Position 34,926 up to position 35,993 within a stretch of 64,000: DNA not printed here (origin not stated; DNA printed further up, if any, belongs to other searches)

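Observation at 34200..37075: Compact operon of a J-domain-only protein plus three uncharacterised proteins (two with polyacidic tails), a candidate novel chaperone-linked system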

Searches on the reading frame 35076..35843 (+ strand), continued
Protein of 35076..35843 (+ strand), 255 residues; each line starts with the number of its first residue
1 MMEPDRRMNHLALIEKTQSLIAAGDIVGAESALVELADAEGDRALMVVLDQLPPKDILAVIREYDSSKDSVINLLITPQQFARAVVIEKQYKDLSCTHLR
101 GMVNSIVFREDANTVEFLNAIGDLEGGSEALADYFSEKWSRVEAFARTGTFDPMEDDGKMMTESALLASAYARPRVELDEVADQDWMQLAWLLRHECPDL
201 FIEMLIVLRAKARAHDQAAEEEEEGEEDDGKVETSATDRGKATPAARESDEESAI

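Call 48: search_protein_families(library=ncbifam, proteins=[L086:261-542:+, L086:535-1080:+, L086:2057-2296:+, L089:627-899:+, L089:1986-3176:+, L087:2011-2286:+, L087:3340-4194:+, L087:3121-3312:+], max_evalue=1)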
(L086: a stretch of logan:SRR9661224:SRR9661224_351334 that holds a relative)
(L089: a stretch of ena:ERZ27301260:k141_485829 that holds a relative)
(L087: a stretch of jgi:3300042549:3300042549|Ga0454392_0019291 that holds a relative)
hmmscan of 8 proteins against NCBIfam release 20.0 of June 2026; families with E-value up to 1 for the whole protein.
L086:261-542:+ (94 aa): 20 families
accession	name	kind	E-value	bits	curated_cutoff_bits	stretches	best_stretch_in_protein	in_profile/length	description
TIGR02349.1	DnaJ_bact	equivalog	2e-23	83.4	377.2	1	3-71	1-70/354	molecular chaperone DnaJ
NF037946.1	terminal_TopJ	equivalog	8.9e-21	74.1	300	1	2-65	5-68/810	terminal organelle assembly protein TopJ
NF010885.0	PRK14292.1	equivalog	5.1e-20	71.8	585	1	1-66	1-66/371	chaperone protein DnaJ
NF008035.0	PRK10767.1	subfamily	2.1e-19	69.8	338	1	2-66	4-69/374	molecular chaperone DnaJ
NF010871.0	PRK14278.1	equivalog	2.7e-18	66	502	1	2-65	3-66/378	molecular chaperone DnaJ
NF050028.1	CldAdptActJ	equivalog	7.6e-17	61.6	150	1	1-86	1-92/93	cold adaptation protein ActJcold adaptation protein ActJ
NF010894.0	PRK14301.1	equivalog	7.9e-17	61.3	548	1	2-66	4-69/373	chaperone protein DnaJ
NF010872.0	PRK14279.1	equivalog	1.7e-16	60.4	556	1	2-66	9-74/394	molecular chaperone DnaJ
TIGR03835.1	termin_org_DnaJ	equivalog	4.7e-16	58.4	512.25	1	2-65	2-65/871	terminal organelle assembly protein TopJ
NF010892.0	PRK14299.1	equivalog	1.1e-15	57.6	392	1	2-67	4-69/291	chaperone protein DnaJ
NF010874.0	PRK14281.1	equivalog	2.1e-15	56.8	619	1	2-66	3-68/397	chaperone protein DnaJ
NF007618.0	PRK10266.1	equivalog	4.3e-14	52.7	403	1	1-67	3-69/306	curved DNA-binding protein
NF006948.0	PRK09430.1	equivalog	3.2e-05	23.7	162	1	2-55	200-261/267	co-chaperone DjlA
NF001420.0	PRK00294.1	equivalog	0.00067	19.8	169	1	4-69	6-79/173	co-chaperone HscB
NF002935.0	PRK03578.1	equivalog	0.001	19.6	198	1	3-67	7-79/176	Fe-S protein assembly co-chaperone HscB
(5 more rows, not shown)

L086:535-1080:+ (182 aa): 0 families

L086:2057-2296:+ (80 aa): 1 family
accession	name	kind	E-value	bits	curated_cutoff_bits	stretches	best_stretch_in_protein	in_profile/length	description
NF047890.1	ColdAdpAtcC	equivalog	0.04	13.4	370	1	8-79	7-78/297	cold adaptation protein AtcC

L089:627-899:+ (91 aa): 18 families
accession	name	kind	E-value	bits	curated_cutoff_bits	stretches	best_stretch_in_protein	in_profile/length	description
NF037946.1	terminal_TopJ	equivalog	2.6e-23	82.5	300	1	2-64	5-67/810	terminal organelle assembly protein TopJ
TIGR03835.1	termin_org_DnaJ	equivalog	5.4e-21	74.7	512.25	1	2-64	2-64/871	terminal organelle assembly protein TopJ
TIGR02349.1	DnaJ_bact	equivalog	1.3e-19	70.8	377.2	1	3-64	1-63/354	molecular chaperone DnaJ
NF008035.0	PRK10767.1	subfamily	1.1e-17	64.1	338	1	2-64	4-67/374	molecular chaperone DnaJ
NF010892.0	PRK14299.1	equivalog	4.6e-16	58.9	392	1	2-65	4-67/291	chaperone protein DnaJ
NF007618.0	PRK10266.1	equivalog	5.7e-16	58.8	403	1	1-70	3-72/306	curved DNA-binding protein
NF010871.0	PRK14278.1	equivalog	5.8e-16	58.3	502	1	2-65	3-66/378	molecular chaperone DnaJ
NF010885.0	PRK14292.1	equivalog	1.4e-15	57.2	585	1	2-65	2-65/371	chaperone protein DnaJ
NF010874.0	PRK14281.1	equivalog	4.3e-13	49.2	619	1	2-64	3-66/397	chaperone protein DnaJ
NF010894.0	PRK14301.1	equivalog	1.8e-12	47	548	1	2-64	4-67/373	chaperone protein DnaJ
NF010872.0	PRK14279.1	equivalog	2.5e-11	43.3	556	1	2-67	9-75/394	molecular chaperone DnaJ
NF050028.1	CldAdptActJ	equivalog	2.3e-09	37.6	150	1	1-86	1-92/93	cold adaptation protein ActJcold adaptation protein ActJ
NF006948.0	PRK09430.1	equivalog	5e-06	26.3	162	1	2-40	200-238/267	co-chaperone DjlA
TIGR00714.1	hscB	equivalog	0.00028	21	46.75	1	15-66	4-59/156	Fe-S protein assembly co-chaperone HscB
NF003449.0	PRK05014.1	equivalog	0.0012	19.1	189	1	13-69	14-76/172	co-chaperone HscB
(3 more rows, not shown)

L089:1986-3176:+ (397 aa): 1 family
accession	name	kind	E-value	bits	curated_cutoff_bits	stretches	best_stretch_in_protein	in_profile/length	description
NF047890.1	ColdAdpAtcC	equivalog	0.0058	16.2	370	1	11-111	9-110/297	cold adaptation protein AtcC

L087:2011-2286:+ (92 aa): 15 families
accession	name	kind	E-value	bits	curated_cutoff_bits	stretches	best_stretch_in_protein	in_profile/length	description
TIGR02349.1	DnaJ_bact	equivalog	1.7e-20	73.8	377.2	1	3-63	2-65/354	molecular chaperone DnaJ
NF008035.0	PRK10767.1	subfamily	6.2e-17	61.7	338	1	2-62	5-68/374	molecular chaperone DnaJ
NF037946.1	terminal_TopJ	equivalog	5.2e-16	58.3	300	1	3-62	7-68/810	terminal organelle assembly protein TopJ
NF010885.0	PRK14292.1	equivalog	9.4e-16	57.7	585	1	1-62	2-65/371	chaperone protein DnaJ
NF010871.0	PRK14278.1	equivalog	3.5e-15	55.7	502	1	2-61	4-65/378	molecular chaperone DnaJ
NF010872.0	PRK14279.1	equivalog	3.7e-15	55.9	556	1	2-62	10-73/394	molecular chaperone DnaJ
NF050028.1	CldAdptActJ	equivalog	2e-14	53.8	150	1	1-83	2-92/93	cold adaptation protein ActJcold adaptation protein ActJ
NF010892.0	PRK14299.1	equivalog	5.5e-14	52.1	392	1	2-62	5-67/291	chaperone protein DnaJ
NF010894.0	PRK14301.1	equivalog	6.3e-13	48.4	548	1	3-62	6-68/373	chaperone protein DnaJ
TIGR03835.1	termin_org_DnaJ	equivalog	9.1e-13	47.5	512.25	1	3-62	4-65/871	terminal organelle assembly protein TopJ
NF010874.0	PRK14281.1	equivalog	1.3e-12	47.6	619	1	2-62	4-67/397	chaperone protein DnaJ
NF007618.0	PRK10266.1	equivalog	2.4e-10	40.4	403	1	2-63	5-68/306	curved DNA-binding protein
NF006948.0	PRK09430.1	equivalog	2.1e-06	27.5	162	1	3-33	202-232/267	co-chaperone DjlA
NF002935.0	PRK03578.1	equivalog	0.025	15.1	198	1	2-60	7-75/176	Fe-S protein assembly co-chaperone HscB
NF006502.0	PRK08937.3-2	equivalog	0.11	12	259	1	2-57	204-267/275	adenylosuccinate lyase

L087:3340-4194:+ (285 aa): 5 families
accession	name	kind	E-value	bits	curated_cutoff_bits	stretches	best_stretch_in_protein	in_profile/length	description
NF050181.1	TA_anti_VapB_Myco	equivalog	0.077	13.5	60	1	81-126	23-68/72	type II toxin-antitoxin system VapB family antitoxin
NF000233.2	LEN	exception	0.081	12.3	640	1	86-126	165-207/286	LEN family class A beta-lactamase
NF012143.0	SHV_LEN_OKP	exception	0.099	11.9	535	1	86-126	164-206/285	SHV/LEN/OKP family class A beta-lactamase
NF051480.1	OKP-D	exception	0.12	11.8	650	1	86-126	165-207/286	OKP-D family broad-spectrum class A beta-lactamase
NF000285.3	SHV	exception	0.13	11.7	640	1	86-126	164-206/285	SHV family class A beta-lactamase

L087:3121-3312:+ (64 aa): 0 families

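Call 58: find_homologous_proteins(query=A5, max_evalue=0.001)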
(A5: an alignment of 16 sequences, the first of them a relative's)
Query A5 (16 sequences) (238 aa, profile of the alignment): 2542 proteins with E <= 0.001 among 8000 candidates; the best 120 are listed.
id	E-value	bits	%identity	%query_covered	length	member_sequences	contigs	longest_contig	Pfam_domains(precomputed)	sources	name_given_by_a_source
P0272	8.3e-91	322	44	83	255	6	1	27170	-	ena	-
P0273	1.1e-90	321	47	83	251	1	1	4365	-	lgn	-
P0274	1.4e-90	321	47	83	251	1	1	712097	-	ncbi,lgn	-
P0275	1.5e-90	321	46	84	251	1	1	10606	-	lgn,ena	-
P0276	3.9e-90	320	47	85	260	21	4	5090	-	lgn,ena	-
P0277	4.2e-90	320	43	89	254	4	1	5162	-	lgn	-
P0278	5.2e-90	319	46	79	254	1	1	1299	-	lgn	-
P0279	5.6e-90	319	42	100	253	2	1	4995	-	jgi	-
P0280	8.0e-90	319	44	83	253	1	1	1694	-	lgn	-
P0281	9.1e-90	318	46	91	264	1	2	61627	-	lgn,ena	-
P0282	1.1e-89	318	44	86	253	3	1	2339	-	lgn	-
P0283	1.5e-89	318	44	83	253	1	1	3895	-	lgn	-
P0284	2.3e-89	317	43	100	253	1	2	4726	-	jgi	jgi:hypothetical protein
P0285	2.7e-89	317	44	83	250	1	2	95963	-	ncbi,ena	-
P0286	2.9e-89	317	44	85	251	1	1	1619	-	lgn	-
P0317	8.1e-87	309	44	91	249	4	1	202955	-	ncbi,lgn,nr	ncbi:MAG: hypothetical protein Q8K12_04380 [Thiobacillus sp.]|nr:hypothetical protein [Thiobacillus 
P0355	1.2e-82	295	53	100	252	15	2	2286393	-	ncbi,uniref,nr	ncbi:hypothetical protein [Actimicrobium sp. CCI2.3]|uniref:hypothetical protein n=1 Tax=Actimicrobi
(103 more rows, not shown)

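Call 60: find_encoding_contigs(protein=P0355, flank=6000, max_places=1)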
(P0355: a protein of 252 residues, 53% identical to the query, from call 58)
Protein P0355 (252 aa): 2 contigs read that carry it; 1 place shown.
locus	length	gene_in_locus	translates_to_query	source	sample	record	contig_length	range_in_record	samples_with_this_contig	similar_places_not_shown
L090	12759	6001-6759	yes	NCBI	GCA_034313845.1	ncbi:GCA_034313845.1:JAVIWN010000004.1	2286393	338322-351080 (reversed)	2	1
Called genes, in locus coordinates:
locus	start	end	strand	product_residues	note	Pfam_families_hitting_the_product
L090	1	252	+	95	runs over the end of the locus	-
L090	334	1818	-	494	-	PF00474:SSF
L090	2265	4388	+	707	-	PF24684:Vgb_lyase (faint), PF05787:PhoX (faint), PF06739:SBBP (faint), PF08450:SGL (faint), PF13449:Phytase-like (faint), PF25021:TEN_NHL (weak), PF01436:NHL (weak)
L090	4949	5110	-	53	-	-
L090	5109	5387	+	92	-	PF00226:DnaJ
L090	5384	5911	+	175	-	-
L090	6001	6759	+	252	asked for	-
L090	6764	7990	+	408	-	PF26699:DUF8235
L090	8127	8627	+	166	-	-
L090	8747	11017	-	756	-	PF06733:DEAD_2, PF13307:Helicase_C_2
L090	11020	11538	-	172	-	-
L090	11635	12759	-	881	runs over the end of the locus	PF13380:CoA_binding_2, PF00549:Ligase_CoA (faint), PF13607:Succ_CoA_lig, PF13549:ATP-grasp_5, PF13302:Acetyltransf_3, PF00583:Acetyltransf_1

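Call 61: find_encoding_contigs(protein=P0317, flank=6000, max_places=1)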
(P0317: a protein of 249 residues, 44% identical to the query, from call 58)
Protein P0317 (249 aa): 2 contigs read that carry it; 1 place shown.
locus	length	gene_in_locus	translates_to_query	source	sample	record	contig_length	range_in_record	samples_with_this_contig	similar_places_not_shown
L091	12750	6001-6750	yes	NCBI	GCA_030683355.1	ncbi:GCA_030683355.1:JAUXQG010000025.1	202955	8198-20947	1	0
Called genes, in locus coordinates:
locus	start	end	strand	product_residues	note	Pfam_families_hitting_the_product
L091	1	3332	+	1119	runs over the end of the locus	PF08379:Bact_transglu_N, PF01841:Transglut_core, PF09899:DUF2126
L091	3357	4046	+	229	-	PF01656:CbiA (weak)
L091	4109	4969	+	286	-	PF08379:Bact_transglu_N, PF01841:Transglut_core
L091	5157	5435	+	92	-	PF00226:DnaJ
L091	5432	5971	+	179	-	-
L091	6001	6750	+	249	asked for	-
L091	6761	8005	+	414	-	PF26699:DUF8235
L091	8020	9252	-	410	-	-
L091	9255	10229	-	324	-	PF04168:Alpha-E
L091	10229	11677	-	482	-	PF04174:CP_ATPgrasp_1, PF14403:CP_ATPgrasp_2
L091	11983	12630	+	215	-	PF12697:Abhydrolase_6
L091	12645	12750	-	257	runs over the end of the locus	PF01734:Patatin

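Call 62: search_protein_families(library=ncbifam, proteins=[L090:5384-5908:+, L090:6001-6756:+, L090:6764-7987:+, L091:5432-5968:+, L091:6001-6747:+, L091:6761-8002:+, L090:5109-5384:+, L091:5157-5432:+], max_evalue=1)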
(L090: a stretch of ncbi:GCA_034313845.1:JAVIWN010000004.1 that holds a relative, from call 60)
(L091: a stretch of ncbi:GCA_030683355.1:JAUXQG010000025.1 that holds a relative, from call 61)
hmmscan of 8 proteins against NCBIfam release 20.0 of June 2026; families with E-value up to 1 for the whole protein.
L090:5384-5908:+ (175 aa): 1 family
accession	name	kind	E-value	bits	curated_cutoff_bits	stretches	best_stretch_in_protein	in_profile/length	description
NF047888.1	ColdAdpAtcA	equivalog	1.5e-06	28.1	200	1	46-164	48-166/178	cold adaptation protein AtcA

L090:6001-6756:+ (252 aa): 1 family
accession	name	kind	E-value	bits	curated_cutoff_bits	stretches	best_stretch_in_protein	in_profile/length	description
NF047889.1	ColdAdpAtcB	equivalog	0.094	12.1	440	1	28-132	30-130/252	cold adaptation protein AtcB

L090:6764-7987:+ (408 aa): 1 family
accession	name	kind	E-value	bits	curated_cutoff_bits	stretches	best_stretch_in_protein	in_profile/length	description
NF047890.1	ColdAdpAtcC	equivalog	0.00015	21.4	370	1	12-195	9-193/297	cold adaptation protein AtcC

L091:5432-5968:+ (179 aa): 1 family
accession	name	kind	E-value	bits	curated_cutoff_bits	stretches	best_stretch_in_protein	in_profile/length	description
NF047888.1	ColdAdpAtcA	equivalog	0.012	15.4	200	1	46-164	48-163/178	cold adaptation protein AtcA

L091:6001-6747:+ (249 aa): 2 families
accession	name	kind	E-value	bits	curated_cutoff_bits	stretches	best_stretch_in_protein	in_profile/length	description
NF047889.1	ColdAdpAtcB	equivalog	0.04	13.4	440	1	27-130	30-129/252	cold adaptation protein AtcB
TIGR03167.1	tRNA_sel_U_synt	equivalog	0.14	11.5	219.75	1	65-137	227-301/311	tRNA 2-selenouridine(34) synthase MnmH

L091:6761-8002:+ (414 aa): 1 family
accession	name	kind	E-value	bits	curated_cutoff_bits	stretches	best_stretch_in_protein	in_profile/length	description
NF047890.1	ColdAdpAtcC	equivalog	0.021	14.4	370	1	11-94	8-91/297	cold adaptation protein AtcC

L090:5109-5384:+ (92 aa): 18 families
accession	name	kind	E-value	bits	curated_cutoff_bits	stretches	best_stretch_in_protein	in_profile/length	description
TIGR02349.1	DnaJ_bact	equivalog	4.3e-23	82.3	377.2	1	3-70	1-69/354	molecular chaperone DnaJ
NF037946.1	terminal_TopJ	equivalog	6.7e-22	77.8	300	1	2-64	5-67/810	terminal organelle assembly protein TopJ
NF008035.0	PRK10767.1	subfamily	1.5e-19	70.3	338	1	2-65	4-68/374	molecular chaperone DnaJ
NF010872.0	PRK14279.1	equivalog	1.6e-18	67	556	1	2-68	9-76/394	molecular chaperone DnaJ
TIGR03835.1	termin_org_DnaJ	equivalog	2.1e-17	62.8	512.25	1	2-65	2-65/871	terminal organelle assembly protein TopJ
NF010885.0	PRK14292.1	equivalog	1.4e-16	60.5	585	1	2-65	2-65/371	chaperone protein DnaJ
NF010871.0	PRK14278.1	equivalog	4.2e-16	58.8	502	1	2-64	3-65/378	molecular chaperone DnaJ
NF010894.0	PRK14301.1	equivalog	1e-15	57.7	548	1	2-66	4-69/373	chaperone protein DnaJ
NF010892.0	PRK14299.1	equivalog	1.1e-15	57.6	392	1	2-65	4-67/291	chaperone protein DnaJ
NF007618.0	PRK10266.1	equivalog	3.3e-15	56.4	403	1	1-68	3-70/306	curved DNA-binding protein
NF010874.0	PRK14281.1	equivalog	4.7e-15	55.6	619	1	2-65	3-67/397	chaperone protein DnaJ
NF050028.1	CldAdptActJ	equivalog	6.2e-15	55.5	150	1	1-86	1-92/93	cold adaptation protein ActJcold adaptation protein ActJ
NF006948.0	PRK09430.1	equivalog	2.3e-08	33.9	162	1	2-55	200-261/267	co-chaperone DjlA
NF002935.0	PRK03578.1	equivalog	0.00046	20.7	198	1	4-63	8-75/176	Fe-S protein assembly co-chaperone HscB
NF003449.0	PRK05014.1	equivalog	0.0031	17.7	189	1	3-57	2-64/172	co-chaperone HscB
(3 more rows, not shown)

L091:5157-5432:+ (92 aa): 16 families
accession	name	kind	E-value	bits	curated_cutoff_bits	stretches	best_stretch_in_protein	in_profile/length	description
NF037946.1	terminal_TopJ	equivalog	1.6e-23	83.2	300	1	2-66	5-69/810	terminal organelle assembly protein TopJ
TIGR02349.1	DnaJ_bact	equivalog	6.5e-23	81.7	377.2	1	3-74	1-73/354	molecular chaperone DnaJ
NF008035.0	PRK10767.1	subfamily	1.1e-19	70.8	338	1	2-72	4-75/374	molecular chaperone DnaJ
NF010885.0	PRK14292.1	equivalog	5.2e-19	68.4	585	1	1-67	1-67/371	chaperone protein DnaJ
NF010892.0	PRK14299.1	equivalog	5.7e-19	68.4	392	1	2-68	4-70/291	chaperone protein DnaJ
TIGR03835.1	termin_org_DnaJ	equivalog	7.6e-19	67.6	512.25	1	2-67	2-67/871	terminal organelle assembly protein TopJ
NF010874.0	PRK14281.1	equivalog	1.1e-17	64.2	619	1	2-67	3-69/397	chaperone protein DnaJ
NF010871.0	PRK14278.1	equivalog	5.5e-17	61.7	502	1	2-64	3-65/378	molecular chaperone DnaJ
NF010894.0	PRK14301.1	equivalog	6.7e-17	61.5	548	1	2-71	4-74/373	chaperone protein DnaJ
NF007618.0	PRK10266.1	equivalog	1.8e-16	60.5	403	1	1-69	3-71/306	curved DNA-binding protein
NF010872.0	PRK14279.1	equivalog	1.8e-16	60.3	556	1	2-68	9-76/394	molecular chaperone DnaJ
NF050028.1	CldAdptActJ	equivalog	5.1e-14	52.5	150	1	1-86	1-92/93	cold adaptation protein ActJcold adaptation protein ActJ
NF006948.0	PRK09430.1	equivalog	1.7e-06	27.9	162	1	2-56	200-262/267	co-chaperone DjlA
NF006502.0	PRK08937.3-2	equivalog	0.0083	15.6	259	1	2-54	203-261/275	adenylosuccinate lyase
TIGR00714.1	hscB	equivalog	0.0099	16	46.75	1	19-60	8-53/156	Fe-S protein assembly co-chaperone HscB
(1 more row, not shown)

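Call 63: predict_structure(alignment_id=A4)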
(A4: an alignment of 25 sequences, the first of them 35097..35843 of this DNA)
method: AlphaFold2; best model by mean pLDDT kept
length: 248 residues; sequences in the alignment: 25
mean_pLDDT: 77.0   pTM: 0.68
mean pLDDT of the five models: 77.0, 76.2, 75.4, 74.4, 64.6
residues with pLDDT >= 90: 51; 70-90: 139; 50-70: 28; < 50: 30
segments of 3 or more residues with pLDDT < 50: 219-245
pLDDT, mean of each block of 10 residues (from residue 1): 77 81 82 81 81 63 67 86 70 83 86 93 92 90 86 84 86 84 93 94 84 56 37 38 43
secondary structure, 60 per line:
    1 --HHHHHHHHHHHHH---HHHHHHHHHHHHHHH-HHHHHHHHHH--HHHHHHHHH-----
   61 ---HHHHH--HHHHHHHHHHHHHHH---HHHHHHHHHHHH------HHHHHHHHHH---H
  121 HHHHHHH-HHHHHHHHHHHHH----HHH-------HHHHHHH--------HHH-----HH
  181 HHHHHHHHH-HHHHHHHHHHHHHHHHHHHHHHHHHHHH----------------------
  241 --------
elements in order: H3-15 H19-33 H35-44 H47-55 H64-68 H71-85 H89-100 H107-116 H120-127 H129-141 H156-162 H179-189 H191-218

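Call 71: search_protein_families(library=pfam, proteins=[L090:6764-7987:+, L090:5384-5908:+, L090:6001-6756:+], max_evalue=0.01)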
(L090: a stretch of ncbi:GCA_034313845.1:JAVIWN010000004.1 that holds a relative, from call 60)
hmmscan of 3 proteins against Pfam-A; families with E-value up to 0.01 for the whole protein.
L090:6764-7987:+ (408 aa): 0 families

L090:5384-5908:+ (175 aa): 0 families

L090:6001-6756:+ (252 aa): 0 families

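Call 85: search_protein_families(library=ncbifam, alignment_id=A6, max_evalue=0.01)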
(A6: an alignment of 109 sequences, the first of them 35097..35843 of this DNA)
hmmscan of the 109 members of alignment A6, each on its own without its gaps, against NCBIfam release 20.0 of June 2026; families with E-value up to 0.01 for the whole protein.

A. member 1, window:35097-35843:+ (248 aa): 0 families

B. families by the number of members that match (of 109 scanned): 2 families
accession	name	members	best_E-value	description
NF047889.1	ColdAdpAtcB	35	7.7e-05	cold adaptation protein AtcB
NF051865.1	antisigmaTNepR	6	0.00045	anti-sigma T factor NepR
